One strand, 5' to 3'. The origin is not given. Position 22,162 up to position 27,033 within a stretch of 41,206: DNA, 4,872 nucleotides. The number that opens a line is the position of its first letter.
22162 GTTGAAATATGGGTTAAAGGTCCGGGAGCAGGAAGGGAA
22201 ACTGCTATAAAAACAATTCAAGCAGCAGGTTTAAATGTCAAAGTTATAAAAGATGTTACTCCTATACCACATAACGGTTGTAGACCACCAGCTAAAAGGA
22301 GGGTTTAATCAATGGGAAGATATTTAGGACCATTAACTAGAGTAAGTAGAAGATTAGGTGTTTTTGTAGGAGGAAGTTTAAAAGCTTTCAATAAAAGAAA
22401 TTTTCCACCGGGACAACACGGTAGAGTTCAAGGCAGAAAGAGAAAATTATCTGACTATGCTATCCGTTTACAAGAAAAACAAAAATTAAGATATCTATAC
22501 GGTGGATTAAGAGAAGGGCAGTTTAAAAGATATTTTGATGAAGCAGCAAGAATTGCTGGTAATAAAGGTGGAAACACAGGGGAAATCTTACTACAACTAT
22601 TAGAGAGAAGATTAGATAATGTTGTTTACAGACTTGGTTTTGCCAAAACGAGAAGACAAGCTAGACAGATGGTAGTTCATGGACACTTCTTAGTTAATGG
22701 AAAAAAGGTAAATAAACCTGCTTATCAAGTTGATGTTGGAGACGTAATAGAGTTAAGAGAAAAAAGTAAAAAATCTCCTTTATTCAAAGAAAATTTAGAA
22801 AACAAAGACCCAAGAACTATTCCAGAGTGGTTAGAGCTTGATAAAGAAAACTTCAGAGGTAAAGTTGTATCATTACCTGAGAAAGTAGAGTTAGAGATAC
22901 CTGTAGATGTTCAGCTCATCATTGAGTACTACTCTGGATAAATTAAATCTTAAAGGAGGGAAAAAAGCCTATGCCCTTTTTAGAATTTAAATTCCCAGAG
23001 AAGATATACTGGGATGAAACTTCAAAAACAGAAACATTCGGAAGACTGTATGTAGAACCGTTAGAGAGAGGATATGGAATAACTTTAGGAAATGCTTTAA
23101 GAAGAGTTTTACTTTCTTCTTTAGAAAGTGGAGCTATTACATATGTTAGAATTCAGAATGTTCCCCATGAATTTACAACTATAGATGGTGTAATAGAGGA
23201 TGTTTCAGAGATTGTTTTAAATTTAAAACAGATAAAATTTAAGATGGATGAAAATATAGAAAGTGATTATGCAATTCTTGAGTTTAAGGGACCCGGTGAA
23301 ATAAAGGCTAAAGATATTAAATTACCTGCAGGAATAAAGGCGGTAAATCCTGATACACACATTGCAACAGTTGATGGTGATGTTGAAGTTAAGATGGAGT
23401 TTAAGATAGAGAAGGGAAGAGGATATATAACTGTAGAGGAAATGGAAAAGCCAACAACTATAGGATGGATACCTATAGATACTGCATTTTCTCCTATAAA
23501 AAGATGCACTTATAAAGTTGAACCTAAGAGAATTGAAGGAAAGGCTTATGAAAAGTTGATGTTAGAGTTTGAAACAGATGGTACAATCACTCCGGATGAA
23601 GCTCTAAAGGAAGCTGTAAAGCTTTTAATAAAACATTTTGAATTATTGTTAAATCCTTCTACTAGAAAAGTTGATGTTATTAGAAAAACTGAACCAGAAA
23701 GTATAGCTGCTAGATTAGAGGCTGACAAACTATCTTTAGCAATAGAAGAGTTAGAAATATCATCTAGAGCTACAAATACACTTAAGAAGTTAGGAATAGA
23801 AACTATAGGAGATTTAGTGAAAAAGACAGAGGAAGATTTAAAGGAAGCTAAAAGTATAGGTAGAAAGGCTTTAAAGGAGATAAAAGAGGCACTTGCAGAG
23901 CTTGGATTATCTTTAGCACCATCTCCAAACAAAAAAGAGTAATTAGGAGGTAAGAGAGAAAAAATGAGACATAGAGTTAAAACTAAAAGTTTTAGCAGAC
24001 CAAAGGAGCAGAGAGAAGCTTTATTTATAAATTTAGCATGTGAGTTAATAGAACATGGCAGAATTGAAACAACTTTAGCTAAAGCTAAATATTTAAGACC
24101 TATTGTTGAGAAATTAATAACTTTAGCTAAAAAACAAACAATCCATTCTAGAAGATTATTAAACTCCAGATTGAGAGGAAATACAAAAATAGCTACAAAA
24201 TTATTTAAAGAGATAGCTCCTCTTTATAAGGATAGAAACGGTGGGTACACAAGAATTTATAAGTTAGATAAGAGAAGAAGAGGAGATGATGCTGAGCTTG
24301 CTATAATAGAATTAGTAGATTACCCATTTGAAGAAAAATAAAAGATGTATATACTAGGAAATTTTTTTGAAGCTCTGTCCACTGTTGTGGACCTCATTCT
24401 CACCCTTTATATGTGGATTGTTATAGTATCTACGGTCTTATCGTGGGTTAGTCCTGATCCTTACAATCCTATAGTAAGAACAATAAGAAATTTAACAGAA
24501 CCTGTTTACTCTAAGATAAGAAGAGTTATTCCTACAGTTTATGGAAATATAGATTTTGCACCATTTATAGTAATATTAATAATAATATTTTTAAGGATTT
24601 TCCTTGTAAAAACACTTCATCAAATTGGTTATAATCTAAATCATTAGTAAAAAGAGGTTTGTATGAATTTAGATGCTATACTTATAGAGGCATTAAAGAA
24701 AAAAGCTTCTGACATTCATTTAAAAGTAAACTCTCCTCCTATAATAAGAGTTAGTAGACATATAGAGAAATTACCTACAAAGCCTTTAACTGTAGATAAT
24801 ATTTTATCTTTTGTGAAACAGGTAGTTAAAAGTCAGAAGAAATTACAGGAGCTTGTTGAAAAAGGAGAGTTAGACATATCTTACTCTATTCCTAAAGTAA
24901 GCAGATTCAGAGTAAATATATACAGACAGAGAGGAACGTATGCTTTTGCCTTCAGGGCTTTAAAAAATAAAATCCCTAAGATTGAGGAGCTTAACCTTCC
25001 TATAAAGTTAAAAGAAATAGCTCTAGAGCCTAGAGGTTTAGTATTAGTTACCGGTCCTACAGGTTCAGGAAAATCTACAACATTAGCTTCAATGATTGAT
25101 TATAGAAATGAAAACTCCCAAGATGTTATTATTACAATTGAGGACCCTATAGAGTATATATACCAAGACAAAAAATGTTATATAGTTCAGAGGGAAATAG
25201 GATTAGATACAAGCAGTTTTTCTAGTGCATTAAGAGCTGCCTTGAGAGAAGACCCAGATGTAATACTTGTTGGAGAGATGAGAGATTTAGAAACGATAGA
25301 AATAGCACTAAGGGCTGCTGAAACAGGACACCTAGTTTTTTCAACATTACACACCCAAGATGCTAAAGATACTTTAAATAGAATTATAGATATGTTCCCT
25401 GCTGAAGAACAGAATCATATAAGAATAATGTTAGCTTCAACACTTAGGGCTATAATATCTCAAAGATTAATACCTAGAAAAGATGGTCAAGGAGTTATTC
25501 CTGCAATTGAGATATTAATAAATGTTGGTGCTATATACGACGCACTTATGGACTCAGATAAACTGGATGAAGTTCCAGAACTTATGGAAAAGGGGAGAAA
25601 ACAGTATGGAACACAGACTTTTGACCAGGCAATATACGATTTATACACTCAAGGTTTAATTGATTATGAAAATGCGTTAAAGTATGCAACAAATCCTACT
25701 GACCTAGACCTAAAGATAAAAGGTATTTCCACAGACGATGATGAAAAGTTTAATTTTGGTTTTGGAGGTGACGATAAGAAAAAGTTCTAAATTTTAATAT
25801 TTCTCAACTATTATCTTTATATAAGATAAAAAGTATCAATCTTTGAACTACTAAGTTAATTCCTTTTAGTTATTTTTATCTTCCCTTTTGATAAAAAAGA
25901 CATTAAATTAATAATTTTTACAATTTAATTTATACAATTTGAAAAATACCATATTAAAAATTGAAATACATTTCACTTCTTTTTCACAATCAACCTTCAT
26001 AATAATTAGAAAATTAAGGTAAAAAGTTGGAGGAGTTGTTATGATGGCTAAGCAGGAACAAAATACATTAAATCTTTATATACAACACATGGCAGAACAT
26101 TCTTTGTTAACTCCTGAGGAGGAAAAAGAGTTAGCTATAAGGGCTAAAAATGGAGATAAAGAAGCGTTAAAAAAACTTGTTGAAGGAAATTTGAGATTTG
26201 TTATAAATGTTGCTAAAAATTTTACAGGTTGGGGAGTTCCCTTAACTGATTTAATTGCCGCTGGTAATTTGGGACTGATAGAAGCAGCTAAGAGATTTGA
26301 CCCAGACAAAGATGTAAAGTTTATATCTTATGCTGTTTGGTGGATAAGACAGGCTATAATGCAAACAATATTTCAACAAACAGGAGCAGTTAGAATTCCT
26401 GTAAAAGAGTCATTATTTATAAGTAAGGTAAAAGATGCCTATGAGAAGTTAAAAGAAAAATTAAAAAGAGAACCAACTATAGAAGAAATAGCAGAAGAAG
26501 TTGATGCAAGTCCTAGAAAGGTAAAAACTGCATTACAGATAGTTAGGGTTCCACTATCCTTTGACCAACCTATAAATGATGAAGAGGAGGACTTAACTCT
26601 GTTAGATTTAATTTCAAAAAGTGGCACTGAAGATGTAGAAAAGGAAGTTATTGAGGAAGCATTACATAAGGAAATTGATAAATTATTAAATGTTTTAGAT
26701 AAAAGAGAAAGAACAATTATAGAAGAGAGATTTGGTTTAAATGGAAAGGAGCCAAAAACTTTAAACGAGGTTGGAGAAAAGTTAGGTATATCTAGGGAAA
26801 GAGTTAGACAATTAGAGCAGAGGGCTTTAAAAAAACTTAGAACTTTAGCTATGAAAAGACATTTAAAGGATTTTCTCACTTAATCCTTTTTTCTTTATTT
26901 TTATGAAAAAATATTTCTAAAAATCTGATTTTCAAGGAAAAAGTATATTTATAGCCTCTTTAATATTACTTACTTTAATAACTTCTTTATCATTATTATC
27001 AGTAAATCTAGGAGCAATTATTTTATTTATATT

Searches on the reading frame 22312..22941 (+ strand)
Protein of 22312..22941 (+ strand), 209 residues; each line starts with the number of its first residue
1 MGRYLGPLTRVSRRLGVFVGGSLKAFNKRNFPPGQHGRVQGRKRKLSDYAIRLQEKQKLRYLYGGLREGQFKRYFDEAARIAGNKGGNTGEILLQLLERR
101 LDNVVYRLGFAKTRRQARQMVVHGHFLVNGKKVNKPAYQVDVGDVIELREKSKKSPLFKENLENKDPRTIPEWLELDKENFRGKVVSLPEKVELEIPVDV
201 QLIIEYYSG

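Call 69: search_protein_families(library=pfam, proteins=[window:22312-22941:+], max_evalue=0.00001)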
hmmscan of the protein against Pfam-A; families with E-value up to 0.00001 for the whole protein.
window:22312-22941:+ (209 aa): 2 families
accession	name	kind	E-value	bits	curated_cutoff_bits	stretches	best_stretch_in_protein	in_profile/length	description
PF01479.30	S4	-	8.2e-23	80.3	22.8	1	99-146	1-48/48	S4 domain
PF00163.24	Ribosomal_S4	-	6e-22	78.6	23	1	3-98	1-95/95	Ribosomal protein S4/S9 N-terminal domain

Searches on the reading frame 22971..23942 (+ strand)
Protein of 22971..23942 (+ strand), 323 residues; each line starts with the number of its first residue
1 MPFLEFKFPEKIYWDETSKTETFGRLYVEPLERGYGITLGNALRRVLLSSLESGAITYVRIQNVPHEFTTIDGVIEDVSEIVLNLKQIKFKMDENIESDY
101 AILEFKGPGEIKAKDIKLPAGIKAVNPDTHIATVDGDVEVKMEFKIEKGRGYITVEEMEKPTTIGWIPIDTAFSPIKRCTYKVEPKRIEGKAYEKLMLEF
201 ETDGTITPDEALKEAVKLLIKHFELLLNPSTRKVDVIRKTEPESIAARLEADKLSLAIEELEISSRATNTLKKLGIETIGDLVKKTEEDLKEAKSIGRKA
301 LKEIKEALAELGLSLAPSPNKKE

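Call 69: search_protein_families(library=pfam, proteins=[window:22971-23942:+], max_evalue=0.00001)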
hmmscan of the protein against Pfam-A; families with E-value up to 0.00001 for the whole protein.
window:22971-23942:+ (323 aa): 4 families
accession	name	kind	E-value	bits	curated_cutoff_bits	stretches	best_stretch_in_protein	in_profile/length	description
PF01000.31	RNA_pol_A_bac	-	4.7e-31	107.9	33.9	1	59-174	1-119/119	RNA polymerase Rpb3/RpoA insert domain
PF01193.29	RNA_pol_L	-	4.4e-23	81.2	24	1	29-223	1-74/74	RNA polymerase Rpb3/Rpb11 dimerisation domain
PF03118.21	RNA_pol_A_CTD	-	3.6e-20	71.9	23.8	1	250-310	7-67/67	Bacterial RNA polymerase, alpha chain C terminal domain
PF13656.11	RNA_pol_L_2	-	2.8e-06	27.4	27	0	177-226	28-72/75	RNA polymerase Rpb3/Rpb11 dimerisation domain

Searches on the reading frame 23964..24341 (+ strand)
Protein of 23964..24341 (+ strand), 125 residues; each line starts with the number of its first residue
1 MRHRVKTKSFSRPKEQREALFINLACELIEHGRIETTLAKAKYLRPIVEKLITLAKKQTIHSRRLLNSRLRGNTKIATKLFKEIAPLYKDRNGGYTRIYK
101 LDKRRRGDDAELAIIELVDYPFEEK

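Call 69: search_protein_families(library=pfam, proteins=[window:23964-24341:+], max_evalue=0.00001)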
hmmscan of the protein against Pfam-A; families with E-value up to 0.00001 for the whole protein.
window:23964-24341:+ (125 aa): 1 family
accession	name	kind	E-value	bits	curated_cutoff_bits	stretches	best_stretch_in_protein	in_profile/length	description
PF01196.24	Ribosomal_L17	-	2.7e-36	124.8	27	1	21-118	2-97/97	Ribosomal protein L17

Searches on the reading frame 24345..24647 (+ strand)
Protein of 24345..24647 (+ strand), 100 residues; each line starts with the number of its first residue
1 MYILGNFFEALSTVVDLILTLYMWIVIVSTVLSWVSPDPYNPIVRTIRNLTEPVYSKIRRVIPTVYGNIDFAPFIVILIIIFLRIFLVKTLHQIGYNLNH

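Call 69: search_protein_families(library=pfam, proteins=[window:24345-24647:+], max_evalue=0.00001)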
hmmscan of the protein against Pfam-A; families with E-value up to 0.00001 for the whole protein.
window:24345-24647:+ (100 aa): 1 family
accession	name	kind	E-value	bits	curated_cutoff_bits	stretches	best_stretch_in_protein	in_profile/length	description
PF02325.22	YGGT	-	2.3e-19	70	27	1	17-87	2-70/70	YGGT family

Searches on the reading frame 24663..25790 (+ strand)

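Call 69: search_protein_families(library=pfam, proteins=[window:24663-25790:+], max_evalue=0.00001)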
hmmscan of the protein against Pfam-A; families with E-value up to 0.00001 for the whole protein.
window:24663-25790:+ (375 aa): 1 family
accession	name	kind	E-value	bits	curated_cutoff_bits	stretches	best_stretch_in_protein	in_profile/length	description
PF00437.27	T2SSE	-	4.7e-54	183.9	24.9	1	3-272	12-280/370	Type II/IV secretion system protein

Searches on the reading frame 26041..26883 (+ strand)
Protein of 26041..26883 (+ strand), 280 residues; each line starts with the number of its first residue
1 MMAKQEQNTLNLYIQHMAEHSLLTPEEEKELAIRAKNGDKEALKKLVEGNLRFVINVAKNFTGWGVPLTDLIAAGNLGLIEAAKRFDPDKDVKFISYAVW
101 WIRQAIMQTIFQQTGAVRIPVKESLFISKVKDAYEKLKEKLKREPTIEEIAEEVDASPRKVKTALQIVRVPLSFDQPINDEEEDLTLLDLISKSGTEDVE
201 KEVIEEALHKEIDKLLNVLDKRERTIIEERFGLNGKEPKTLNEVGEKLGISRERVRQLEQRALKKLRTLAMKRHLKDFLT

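Call 69: search_protein_families(library=pfam, proteins=[window:26041-26883:+], max_evalue=0.00001)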
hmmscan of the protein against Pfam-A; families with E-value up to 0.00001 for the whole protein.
window:26041-26883:+ (280 aa): 5 families
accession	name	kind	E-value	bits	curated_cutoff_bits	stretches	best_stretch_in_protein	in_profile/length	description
PF04545.22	Sigma70_r4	-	7.2e-20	70.7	24.1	1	215-267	1-49/50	Sigma-70, region 4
PF04539.22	Sigma70_r3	-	2e-18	66.7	25.3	1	127-195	3-70/78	Sigma-70 region 3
PF04542.20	Sigma70_r2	-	1.2e-15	57.5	24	1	46-112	1-67/71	Sigma-70 region 2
PF00140.25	Sigma70_r1_2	-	1.3e-09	38.3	22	1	10-41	3-34/34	Sigma-70 factor, region 1.2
PF08281.18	Sigma70_r4_2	-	9.2e-07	28.9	25.7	0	210-266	2-54/54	Sigma-70, region 4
